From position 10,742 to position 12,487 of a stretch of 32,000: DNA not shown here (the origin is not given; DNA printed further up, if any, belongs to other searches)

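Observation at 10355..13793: Archaeosortase-family gene embedded in a synthase-type exopolysaccharide operon (Nudix, sortase, CslA-like GT2, bitopic membrane protein)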

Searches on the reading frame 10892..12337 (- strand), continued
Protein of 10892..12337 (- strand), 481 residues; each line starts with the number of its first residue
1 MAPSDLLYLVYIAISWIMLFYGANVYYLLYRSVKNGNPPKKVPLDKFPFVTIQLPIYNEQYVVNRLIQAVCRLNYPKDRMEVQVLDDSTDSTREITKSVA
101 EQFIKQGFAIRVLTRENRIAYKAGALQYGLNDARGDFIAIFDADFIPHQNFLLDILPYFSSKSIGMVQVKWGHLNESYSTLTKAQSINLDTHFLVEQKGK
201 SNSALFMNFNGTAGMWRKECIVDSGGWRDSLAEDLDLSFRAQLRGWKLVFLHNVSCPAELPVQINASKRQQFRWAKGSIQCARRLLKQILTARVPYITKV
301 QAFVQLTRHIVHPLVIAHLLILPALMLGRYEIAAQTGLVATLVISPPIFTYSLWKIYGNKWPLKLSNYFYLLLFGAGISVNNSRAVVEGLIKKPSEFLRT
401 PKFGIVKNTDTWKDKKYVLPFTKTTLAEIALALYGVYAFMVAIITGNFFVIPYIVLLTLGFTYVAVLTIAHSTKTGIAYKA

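Call 60: fold_search(model_id=the predicted structure, library=pdb)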
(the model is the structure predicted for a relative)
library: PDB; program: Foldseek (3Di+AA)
matches with E <= 10: 974; with E <= 0.001: 272
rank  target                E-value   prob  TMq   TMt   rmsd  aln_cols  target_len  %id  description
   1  9b8v_E                3.7e-21  1.00  0.68  0.42   6.0       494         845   21  AlphaFold2 informed cryo-EM model of the E. coli cellulose synthase BcsAG3B6 complex (released 2025-02-19)
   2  4p00_A                1.5e-19  1.00  0.66  0.45   7.5       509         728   18  Bacterial Cellulose Synthase in complex with cyclic-di-GMP and UDP (released 2014-04-09)
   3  9fnn_A                6.0e-19  1.00  0.66  0.43   6.5       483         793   22  Cryo-EM structure of the c-di-GMP-saturated 'crown'less Bcs macrocomplex for cellulose secretion in E. coli (released 2024-10-16)
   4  5ej1_A                5.4e-18  1.00  0.67  0.46   7.2       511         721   18  Pre-translocation state of bacterial cellulose synthase (released 2016-03-30)
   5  9fmz_A                1.1e-16  1.00  0.65  0.41   6.7       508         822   19  Cryo-EM structure of the c-di-GMP-bound synthase:pEtN transferase complex (BcsA-Bct-G3) from the E. coli cellulose sec (released 2024-10-16)
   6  4hg6_A                1.6e-16  1.00  0.66  0.44   7.7       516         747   19  Structure of a cellulose synthase - cellulose translocation intermediate (released 2012-12-19)
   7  9fp0_A                1.6e-16  1.00  0.57  0.38   6.9       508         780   20  Cryo-EM structure of the 'crown'less Bcs macrocomplex for E. coli cellulose secretion in non-saturating c-di-GMP (loca (released 2024-10-16)
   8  9fmv_A                1.6e-16  1.00  0.59  0.38   7.2       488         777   22  Cryo-EM structure of the c-di-GMP-free synthase:pEtN transferase complex (BcsA-Bct-G3) from the E. coli cellulose secr (released 2024-10-16)
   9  6yv7_B                3.3e-15  1.00  0.54  0.73   7.0       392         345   20  Mannosyltransferase PcManGT from Pyrobaculum calidifontis (released 2020-07-22)
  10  6yv7_A                6.8e-15  1.00  0.58  0.78   5.7       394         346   20  Mannosyltransferase PcManGT from Pyrobaculum calidifontis (released 2020-07-22)
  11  7sp7_A                1.0e-12  1.00  0.63  0.61   7.3       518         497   14  Chlorella virus hyaluronan synthase inhibited by UDP (released 2022-04-06)
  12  8sne_A                1.6e-12  1.00  0.55  0.54  13.8       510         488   14  Chlorella virus Hyaluronan Synthase bound to GlcA extended GlcNAc primer and UDP (released 2024-05-01)
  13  7sp9_A                2.9e-12  1.00  0.61  0.60   7.8       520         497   13  Chlorella virus Hyaluronan Synthase in the GlcNAc-primed channel-closed state (released 2022-04-06)
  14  8smn_A                2.9e-12  1.00  0.57  0.53  13.4       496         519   14  Xenopus laevis hyaluronan synthase 1, nascent HA polymer bound state (released 2024-05-01)
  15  8smp_A                2.9e-12  1.00  0.58  0.54  11.8       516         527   14  Xenopus laevis hyaluronan synthase 1, UDP-bound, gating loop inserted state (released 2024-05-01)
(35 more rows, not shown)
